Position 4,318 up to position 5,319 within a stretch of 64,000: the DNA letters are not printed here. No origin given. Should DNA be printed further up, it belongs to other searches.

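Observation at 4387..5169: Orphan receiver-domain protein with a coiled-coil insert and 2-TM tail, preceded by an abutting 26-codon uORF, in the defence island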

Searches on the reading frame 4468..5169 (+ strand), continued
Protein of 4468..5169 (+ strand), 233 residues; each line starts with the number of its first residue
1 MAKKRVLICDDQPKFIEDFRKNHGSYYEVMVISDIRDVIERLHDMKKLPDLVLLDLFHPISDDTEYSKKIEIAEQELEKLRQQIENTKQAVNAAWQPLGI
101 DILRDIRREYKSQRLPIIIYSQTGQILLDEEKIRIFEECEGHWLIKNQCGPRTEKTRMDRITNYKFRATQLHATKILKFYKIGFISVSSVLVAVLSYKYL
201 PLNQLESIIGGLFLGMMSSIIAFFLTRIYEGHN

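Call 27: predict_structure(alignment_id=A1)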
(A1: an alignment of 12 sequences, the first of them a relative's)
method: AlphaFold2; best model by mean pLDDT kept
length: 233 residues; sequences in the alignment: 12
mean_pLDDT: 79.5   pTM: 0.52
mean pLDDT of the five models: 79.5, 75.3, 73.8, 72.1, 71.8
residues with pLDDT >= 90: 42; 70-90: 148; 50-70: 41; < 50: 2
segments of 3 or more residues with pLDDT < 50: none
pLDDT, mean of each block of 10 residues (from residue 1): 87 86 91 88 91 81 72 86 88 86 91 82 81 89 81 82 65 68 78 70 57 70 68 47
secondary structure, 60 per line:
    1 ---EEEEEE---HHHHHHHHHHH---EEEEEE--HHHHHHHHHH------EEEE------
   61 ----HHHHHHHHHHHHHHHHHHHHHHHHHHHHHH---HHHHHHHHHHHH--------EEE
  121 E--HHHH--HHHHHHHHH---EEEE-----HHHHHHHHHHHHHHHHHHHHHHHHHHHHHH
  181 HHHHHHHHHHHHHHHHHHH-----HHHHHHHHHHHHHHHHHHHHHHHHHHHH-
elements in order: E4-9 H13-23 E27-32 H35-44 E51-54 H65-94 H98-109 E118-121 H124-127 H130-138 E142-145 H151-199 H205-232

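Call 32: fold_search(model_id=the predicted structure, library=pdb)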
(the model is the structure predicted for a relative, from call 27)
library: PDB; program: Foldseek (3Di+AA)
matches with E <= 10: 951; with E <= 0.001: 21
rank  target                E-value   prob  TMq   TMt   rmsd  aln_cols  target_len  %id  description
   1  4kfc_B                2.2e-04  1.00  0.23  0.24  16.3       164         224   17  Crystal structure of a hyperactive mutant of response regulator KdpE complexed to its promoter DNA (released 2014-02-19)
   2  4uhk_A                2.4e-04  1.00  0.26  0.44  15.9       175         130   16  Crystal structure of the receiver domain of CpxR from E. coli (phosphorylated) (released 2016-04-13)
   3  4kfc_A                2.5e-04  1.00  0.23  0.24  16.0       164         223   18  Crystal structure of a hyperactive mutant of response regulator KdpE complexed to its promoter DNA (released 2014-02-19)
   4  4uhk_B                2.5e-04  1.00  0.25  0.43  16.0       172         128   16  Crystal structure of the receiver domain of CpxR from E. coli (phosphorylated) (released 2016-04-13)
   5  6ww6_B                2.5e-04  1.00  0.29  0.34  15.4       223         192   17  Crystal structure of EutV bound to RNA (released 2021-11-24)
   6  3i5a                  2.7e-04  1.00  0.31  0.24  15.1       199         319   16  Crystal structure of full-length WpsR from Pseudomonas syringae (released 2009-08-18)
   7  6er7_A                3.3e-04  1.00  0.21  0.40  14.4       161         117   17  CHEMOTAXIS PROTEIN CHEY FROM Pyrococcus horikoshiI (released 2018-10-31)
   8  4ja2                  3.7e-04  1.00  0.22  0.39  16.5       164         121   18  Structural basis of a rationally rewired protein-protein interface (RR468mutant V13P, L14I, I17M and N21V) (released 2013-09-04)
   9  3dge_C                4.5e-04  1.00  0.23  0.43  16.1       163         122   17  Structure of a histidine kinase-response regulator complex reveals insights into Two-component signaling and a novel c (released 2009-07-07)
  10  3bre_B                5.5e-04  1.00  0.27  0.21  15.1       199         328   18  Crystal Structure of P.aeruginosa PA3702 (released 2008-04-01)
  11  5uht_B                6.2e-04  1.00  0.23  0.42  16.1       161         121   17  Structure of the Thermotoga maritima HK853-BeF3-RR468 complex at pH 5.0 (released 2017-12-27)
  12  3bre_A                6.2e-04  1.00  0.30  0.23  15.1       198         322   17  Crystal Structure of P.aeruginosa PA3702 (released 2008-04-01)
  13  6rh8_C                6.6e-04  1.00  0.23  0.43  16.3       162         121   17  Revisiting pH-gated conformational switch. Complex HK853 mutant H260A -RR468 mutant D53A pH 5.3 (released 2020-02-19)
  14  4uhj_A                7.6e-04  1.00  0.25  0.43  16.1       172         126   17  Crystal structure of the receiver domain of CpxR from E. coli (orthorhombic form) (released 2016-04-13)
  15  3f7a_A                7.6e-04  1.00  0.30  0.21  14.8       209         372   16  Structure of Orthorhombic crystal form of Pseudomonas aeruginosa RssB (released 2009-11-24)
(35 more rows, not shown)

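Call 33: search_protein_families(library=pfam, alignment_id=A2, max_evalue=0.001)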
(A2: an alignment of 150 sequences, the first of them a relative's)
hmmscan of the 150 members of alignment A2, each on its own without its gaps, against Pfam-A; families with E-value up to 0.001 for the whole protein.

A. member 1, P0001 (233 aa): 1 family
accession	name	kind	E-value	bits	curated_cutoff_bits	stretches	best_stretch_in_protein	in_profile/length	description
PF00072.30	Response_reg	-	4.9e-05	23.9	30.2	0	6-70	1-64/111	Response regulator receiver domain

B. families by the number of members that match (of 150 scanned): 12 families
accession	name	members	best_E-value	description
PF00072.30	Response_reg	24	1.6e-11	Response regulator receiver domain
PF13676.11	TIR_2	17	5.3e-34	TIR domain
PF01582.25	TIR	14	1.9e-10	TIR domain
PF10137.14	CAP12-PCTIR_TIR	13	2.2e-37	CAP12/Pycsar effector protein, TIR domain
PF08937.16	ThsB_TIR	7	3.7e-06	Thoeris protein ThsB, TIR-like domain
PF22738.1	NNH7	1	1.4e-20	NACHT N-terminal Helical domain 7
PF14399.12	BtrH_N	1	8.6e-07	Butirosin biosynthesis protein H, N-terminal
PF09509.15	Hypoth_Ymh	1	1.1e-06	Protein of unknown function (Hypoth_ymh)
PF01490.24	Aa_trans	1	8.4e-05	Transmembrane amino acid transporter protein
PF24611.2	Spectrin_Anc-1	1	0.00048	Nuclear anchorage protein 1, spectrin-like repeat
PF02378.23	PTS_EIIC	1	0.00077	Phosphotransferase system, EIIC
PF03709.21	OKR_DC_1_N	1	0.00099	Orn/Lys/Arg decarboxylase, N-terminal domain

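Call 34: search_protein_families(library=padloc, alignment_id=A2, max_evalue=0.001)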
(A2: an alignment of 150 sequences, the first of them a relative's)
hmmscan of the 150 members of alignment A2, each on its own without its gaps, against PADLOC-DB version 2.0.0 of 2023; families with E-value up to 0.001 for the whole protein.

A. member 1, P0001 (233 aa): 1 family
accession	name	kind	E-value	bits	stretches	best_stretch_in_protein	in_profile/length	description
PDLC01379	Csn2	-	0.00079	16.6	1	9-88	55-131/335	CAS-II-A; acquisition_associated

B. families by the number of members that match (of 150 scanned): 46 families (the first 25 are shown)
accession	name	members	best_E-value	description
PDLC05062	PDC-S66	16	9e-24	-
PDLC02012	SAVED5--SAVED_TIR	12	4.6e-16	-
PDLC00436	ThsB1|ThsB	12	5.3e-13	TIR-like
PDLC00425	ThsB1|ThsB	12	7.5e-09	TIR-like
PDLC05005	PDC-S35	11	3.4e-56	-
PDLC05007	PDC-S35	11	1.9e-54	-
PDLC05003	PDC-S35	11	3.3e-38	-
PDLC02421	Aga_TIR-PNTD1-PNTD2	11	8.7e-18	Class I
PDLC00731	Effector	11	1.7e-16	TIR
PDLC00419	ThsB1|ThsB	11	6.4e-08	TIR-like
PDLC05006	PDC-S35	10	9.1e-42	-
PDLC00729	Effector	10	6.8e-18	TIR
PDLC02371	PycTIR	10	4.2e-13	-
PDLC00422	ThsB1|ThsB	10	1.1e-08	TIR-like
PDLC05004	PDC-S35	9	6.4e-51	-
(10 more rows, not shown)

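Call 35: search_protein_families(library=padloc, proteins=[P0024, P0027, P0096, P0020, P0026, P0019, P0037, P0116, P0063, P0099], max_evalue=0.00001)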
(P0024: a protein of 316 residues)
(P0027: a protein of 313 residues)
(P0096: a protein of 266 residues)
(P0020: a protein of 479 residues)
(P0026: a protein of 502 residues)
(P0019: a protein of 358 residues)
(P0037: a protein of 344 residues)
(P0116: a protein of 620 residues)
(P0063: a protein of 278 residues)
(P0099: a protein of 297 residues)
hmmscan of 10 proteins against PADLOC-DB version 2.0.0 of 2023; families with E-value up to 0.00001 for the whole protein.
P0024 (316 aa): 9 families
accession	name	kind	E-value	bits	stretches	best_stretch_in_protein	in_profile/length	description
PDLC05005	PDC-S35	-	4.5e-48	162.3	1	145-314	84-255/264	-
PDLC05004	PDC-S35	-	2.2e-42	143.5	1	138-314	83-257/265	-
PDLC05007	PDC-S35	-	3.1e-42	143.1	1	157-314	122-270/278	-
PDLC05006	PDC-S35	-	3.4e-40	135.9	1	166-313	72-223/231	-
PDLC05003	PDC-S35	-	3.3e-38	129.6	1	117-313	42-232/245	-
PDLC00729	Effector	-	6.8e-18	63.1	1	176-305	3-133/310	TIR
PDLC00731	Effector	-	1.7e-16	58.1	1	215-300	194-281/306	TIR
PDLC00732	Effector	-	4.3e-15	53.4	1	216-299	191-276/301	TIR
PDLC02371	PycTIR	-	4.2e-13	47.3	1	211-301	186-266/288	-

P0027 (313 aa): 7 families
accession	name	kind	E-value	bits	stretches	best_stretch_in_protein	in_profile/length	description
PDLC00729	Effector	-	1.7e-09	35.6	1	222-304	52-137/310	TIR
PDLC05003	PDC-S35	-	3.5e-07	28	1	167-297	81-220/245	-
PDLC00732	Effector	-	6.2e-07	26.6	1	217-297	194-279/301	TIR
PDLC02371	PycTIR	-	7.2e-07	26.8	1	187-303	165-273/288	-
PDLC05005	PDC-S35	-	1.3e-06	26.3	1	144-285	84-232/264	-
PDLC00731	Effector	-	6.9e-06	23.2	1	213-293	194-279/306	TIR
PDLC05007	PDC-S35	-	7.2e-06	23.9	1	166-284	124-246/278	-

P0096 (266 aa): 0 families

P0020 (479 aa): 8 families
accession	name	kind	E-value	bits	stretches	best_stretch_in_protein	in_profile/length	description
PDLC05062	PDC-S66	-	5.4e-23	79.8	1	3-93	150-240/282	-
PDLC02421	Aga_TIR-PNTD1-PNTD2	-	8.4e-13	46.2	1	3-145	5-152/430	Class I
PDLC00417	ThsB1|ThsB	-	5.1e-11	40.6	1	3-93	168-259/303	TIR-like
PDLC02403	Aga_TIR-PNTD1-PNTD2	-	6.7e-10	36.6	1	4-147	5-153/443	Class I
PDLC03957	bSEFIR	-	1.9e-09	35.8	1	3-270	40-257/412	-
PDLC02012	SAVED5--SAVED_TIR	-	2.2e-08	31.6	1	3-71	15-83/404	-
PDLC00426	ThsB1|ThsB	-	4.8e-07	27.4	1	3-90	239-331/352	TIR-like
PDLC02962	RT-TIR_XII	-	1.1e-06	25.9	1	4-117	348-458/478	single gene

P0026 (502 aa): 0 families

P0019 (358 aa): 0 families

P0037 (344 aa): 0 families

P0116 (620 aa): 2 families
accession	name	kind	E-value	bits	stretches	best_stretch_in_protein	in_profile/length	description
PDLC03825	spbK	-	1.4e-07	29.3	1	177-270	143-231/308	-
PDLC05062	PDC-S66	-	9.2e-06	23.3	0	170-272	137-228/282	-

P0063 (278 aa): 0 families

P0099 (297 aa): 8 families
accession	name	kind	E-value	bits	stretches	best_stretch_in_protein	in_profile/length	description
PDLC00426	ThsB1|ThsB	-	5.4e-10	37.1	1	149-254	218-329/352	TIR-like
PDLC05062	PDC-S66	-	3.6e-09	34.5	1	166-242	145-222/282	-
PDLC00425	ThsB1|ThsB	-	7.5e-09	33.2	1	155-271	239-360/389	TIR-like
PDLC00422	ThsB1|ThsB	-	1.1e-08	32.8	1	167-246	38-123/194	TIR-like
PDLC00434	ThsB1|ThsB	-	1.5e-08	32.1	1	149-242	116-212/396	TIR-like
PDLC00436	ThsB1|ThsB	-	3.3e-07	28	1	155-250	21-120/183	TIR-like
PDLC03016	TIR-TM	-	1.1e-06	26.8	1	172-245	3-79/293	-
PDLC02012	SAVED5--SAVED_TIR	-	8.8e-06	23.1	0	171-240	15-84/404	-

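Call 40: find_related_loci(query=A1, collection=genome_contigs, flank=10000)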
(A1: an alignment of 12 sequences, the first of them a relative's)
Query A1 (233 aa) in genome_contigs; peptide patterns used: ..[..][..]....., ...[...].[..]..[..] (x = any residue, [..] = any of these).
37 stretches matched a pattern; 1 encode a relative of the query (tblastn E <= 1e-3); 1 distinct loci.
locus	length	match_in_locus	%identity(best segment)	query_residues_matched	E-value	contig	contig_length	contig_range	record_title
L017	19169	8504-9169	44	3-228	2e-58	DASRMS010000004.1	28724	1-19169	MAG TPA_asm: Oscillospiraceae bacterium isolate SMAG_U10222 k141_537374, whole genome shotgun sequence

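Call 42: find_homologous_proteins(query=A3, max_evalue=0.00001)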
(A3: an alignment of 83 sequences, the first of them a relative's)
Query A3 (83 sequences) (233 aa, profile of the alignment): 13 proteins with E <= 0.00001 among 8000 candidates.
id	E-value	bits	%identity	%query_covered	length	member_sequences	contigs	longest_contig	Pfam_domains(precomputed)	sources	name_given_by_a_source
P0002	1.6e-70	255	55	99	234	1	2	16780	-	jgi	jgi:CheY-like chemotaxis protein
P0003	1.9e-69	251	53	99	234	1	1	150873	-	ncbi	-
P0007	8.2e-68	246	54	83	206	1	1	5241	-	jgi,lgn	jgi:CheY-like chemotaxis protein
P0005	9.9e-68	245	49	99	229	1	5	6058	-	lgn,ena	-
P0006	1.6e-67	245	54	84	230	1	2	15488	-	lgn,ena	-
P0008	1.4e-66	242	45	97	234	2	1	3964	-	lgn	-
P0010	5.9e-66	240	43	97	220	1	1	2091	PF00072.31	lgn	-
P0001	1.3e-64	235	100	100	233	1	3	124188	-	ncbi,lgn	-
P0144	1.4e-42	163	23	82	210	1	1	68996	-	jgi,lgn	jgi:CheY-like chemotaxis protein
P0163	2.1e-42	163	29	66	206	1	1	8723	-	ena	-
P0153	7.2e-40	155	25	82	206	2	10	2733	-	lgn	-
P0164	7.0e-9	53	35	26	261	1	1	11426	PF00072.31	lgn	-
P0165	1.0e-7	50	27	30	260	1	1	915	PF23198.2,PF00072.31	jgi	jgi:CheY-like chemotaxis protein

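Call 43: find_encoding_contigs(protein=P0144, flank=10000, max_places=3)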
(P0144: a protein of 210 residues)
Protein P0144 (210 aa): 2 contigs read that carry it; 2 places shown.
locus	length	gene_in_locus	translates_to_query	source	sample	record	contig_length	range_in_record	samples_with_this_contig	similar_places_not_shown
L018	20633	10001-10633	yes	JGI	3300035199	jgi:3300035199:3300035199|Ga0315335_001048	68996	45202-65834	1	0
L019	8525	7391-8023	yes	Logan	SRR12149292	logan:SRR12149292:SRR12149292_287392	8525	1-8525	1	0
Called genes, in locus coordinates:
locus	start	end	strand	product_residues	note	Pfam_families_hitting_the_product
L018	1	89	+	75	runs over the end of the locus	-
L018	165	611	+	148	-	PF12680:SnoaL_2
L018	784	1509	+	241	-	PF13482:RNase_H_2, PF10108:DNA_pol_B_exo2 (faint)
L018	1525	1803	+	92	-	PF11746:DUF3303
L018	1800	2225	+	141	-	-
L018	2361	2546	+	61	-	-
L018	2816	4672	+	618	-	PF13229:Beta_helix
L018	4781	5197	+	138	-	PF26783:DUF8255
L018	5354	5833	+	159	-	PF13577:SnoaL_4, PF12680:SnoaL_2, PF13474:SnoaL_3 (weak), PF14534:DUF4440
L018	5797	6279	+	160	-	PF03243:MerB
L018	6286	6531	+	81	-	-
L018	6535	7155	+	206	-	-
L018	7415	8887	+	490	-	-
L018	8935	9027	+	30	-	-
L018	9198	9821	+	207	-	PF09347:DUF1989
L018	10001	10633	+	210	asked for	-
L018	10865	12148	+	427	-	PF00753:Lactamase_B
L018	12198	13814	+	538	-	PF14312:FG-GAP_2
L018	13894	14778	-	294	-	-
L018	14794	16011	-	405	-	PF00494:SQS_PSY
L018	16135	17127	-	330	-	-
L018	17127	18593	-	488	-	PF03062:MBOAT, PF13813:MBOAT_2 (faint)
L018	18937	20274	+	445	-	-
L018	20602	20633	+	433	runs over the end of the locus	-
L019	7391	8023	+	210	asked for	-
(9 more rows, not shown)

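Call 44: find_encoding_contigs(protein=P0163, flank=10000, max_places=3)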
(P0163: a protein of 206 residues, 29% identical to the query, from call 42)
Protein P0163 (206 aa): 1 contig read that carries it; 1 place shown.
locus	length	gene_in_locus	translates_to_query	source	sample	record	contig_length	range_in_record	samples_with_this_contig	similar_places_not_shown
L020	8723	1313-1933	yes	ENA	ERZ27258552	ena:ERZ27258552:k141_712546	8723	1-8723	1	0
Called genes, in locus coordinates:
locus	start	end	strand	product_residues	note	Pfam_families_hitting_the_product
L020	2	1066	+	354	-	?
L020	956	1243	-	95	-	-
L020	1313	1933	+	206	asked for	-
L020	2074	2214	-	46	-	-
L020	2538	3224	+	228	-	-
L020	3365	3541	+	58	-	-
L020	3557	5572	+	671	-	PF00580:UvrD-helicase, PF13245:AAA_19 (faint), PF13604:AAA_30 (faint), PF25199:nSTAND_NTPase5 (faint)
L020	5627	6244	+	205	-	-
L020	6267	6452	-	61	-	-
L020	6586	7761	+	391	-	-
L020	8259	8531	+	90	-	-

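Call 45: search_dna_similar(query=P0001, collection=plasmids, mode=protein, max_evalue=0.001)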
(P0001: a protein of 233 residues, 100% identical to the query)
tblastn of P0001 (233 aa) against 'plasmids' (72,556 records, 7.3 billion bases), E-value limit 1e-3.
No match.

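Call 51: search_protein_families(library=padloc, proteins=[P0080, P0102, P0127, P0141, P0145, P0117, P0138, P0139, P0133, P0155], max_evalue=0.00001)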
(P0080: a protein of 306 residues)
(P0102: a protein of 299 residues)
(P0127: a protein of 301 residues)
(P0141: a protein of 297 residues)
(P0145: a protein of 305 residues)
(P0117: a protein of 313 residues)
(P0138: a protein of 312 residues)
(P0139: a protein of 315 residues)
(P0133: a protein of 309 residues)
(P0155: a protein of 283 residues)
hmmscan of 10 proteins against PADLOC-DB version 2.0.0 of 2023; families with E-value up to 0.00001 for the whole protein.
P0080 (306 aa): 4 families
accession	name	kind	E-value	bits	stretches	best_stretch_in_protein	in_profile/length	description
PDLC05005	PDC-S35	-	1.1e-08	33.2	1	167-277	114-230/264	-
PDLC05007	PDC-S35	-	1.2e-06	26.4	1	171-277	133-245/278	-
PDLC02371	PycTIR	-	1.7e-06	25.6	1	173-287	153-263/288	-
PDLC00729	Effector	-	5.1e-06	24.1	1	238-282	77-121/310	TIR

P0102 (299 aa): 8 families
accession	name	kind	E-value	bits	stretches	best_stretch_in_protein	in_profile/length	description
PDLC05062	PDC-S66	-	9.8e-12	42.9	1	163-239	146-223/282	-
PDLC00426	ThsB1|ThsB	-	3.4e-10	37.7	1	145-248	217-327/352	TIR-like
PDLC02012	SAVED5--SAVED_TIR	-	4.4e-10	37.2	1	163-238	11-87/404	-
PDLC00434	ThsB1|ThsB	-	7.7e-10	36.4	1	154-238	127-212/396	TIR-like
PDLC00436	ThsB1|ThsB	-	2.9e-07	28.1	1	155-244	25-118/183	TIR-like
PDLC00422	ThsB1|ThsB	-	4.5e-07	27.6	1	163-240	38-121/194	TIR-like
PDLC00405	SduA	-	1.8e-06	25.7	1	3-74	2-74/323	DUF4263 domain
PDLC03016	TIR-TM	-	5.6e-06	24.4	0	168-287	3-126/293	-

P0127 (301 aa): 6 families
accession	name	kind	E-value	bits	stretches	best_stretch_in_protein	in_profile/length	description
PDLC05062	PDC-S66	-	6.1e-10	37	1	169-246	144-222/282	-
PDLC02012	SAVED5--SAVED_TIR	-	8.4e-09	33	1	175-246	15-87/404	-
PDLC00426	ThsB1|ThsB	-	1.5e-08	32.3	1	158-257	223-328/352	TIR-like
PDLC03016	TIR-TM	-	1.4e-07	29.6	1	177-294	4-125/293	-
PDLC00436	ThsB1|ThsB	-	1.4e-07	29.2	1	162-251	24-117/183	TIR-like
PDLC00434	ThsB1|ThsB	-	9.7e-07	26.2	1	174-246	139-212/396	TIR-like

P0141 (297 aa): 1 family
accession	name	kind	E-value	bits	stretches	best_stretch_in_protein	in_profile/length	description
PDLC05062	PDC-S66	-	8.4e-06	23.4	0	165-242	147-223/282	-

P0145 (305 aa): 9 families
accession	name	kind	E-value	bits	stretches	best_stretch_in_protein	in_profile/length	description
PDLC05005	PDC-S35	-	1.2e-13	49.4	1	160-283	110-237/264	-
PDLC05007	PDC-S35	-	8.6e-13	46.6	1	141-280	107-249/278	-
PDLC00729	Effector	-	9.8e-13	46.2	1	169-291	4-130/310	TIR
PDLC05006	PDC-S35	-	4.4e-11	40.6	1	161-284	75-206/231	-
PDLC05004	PDC-S35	-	4.6e-11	40.8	1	70-284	21-240/265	-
PDLC05003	PDC-S35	-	1.3e-10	39.2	1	119-303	45-233/245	-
PDLC00731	Effector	-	3e-10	37.6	1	205-286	193-279/306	TIR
PDLC02371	PycTIR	-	4.6e-10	37.3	1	193-287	177-264/288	-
PDLC00732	Effector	-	1.5e-06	25.3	1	205-285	189-274/301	TIR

P0117 (313 aa): 0 families

P0138 (312 aa): 6 families
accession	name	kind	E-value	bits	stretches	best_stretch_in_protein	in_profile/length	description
PDLC05006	PDC-S35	-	3.8e-18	63.7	1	163-304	75-224/231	-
PDLC05003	PDC-S35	-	3e-17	61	1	117-304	41-233/245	-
PDLC05005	PDC-S35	-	2e-14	51.9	1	166-285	114-238/264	-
PDLC05007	PDC-S35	-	2.7e-13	48.2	1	165-285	128-253/278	-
PDLC05004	PDC-S35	-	1.2e-11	42.7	1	161-287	110-243/265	-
PDLC00729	Effector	-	1.2e-10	39.3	1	170-291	3-133/310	TIR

P0139 (315 aa): 0 families

P0133 (309 aa): 0 families

P0155 (283 aa): 0 families
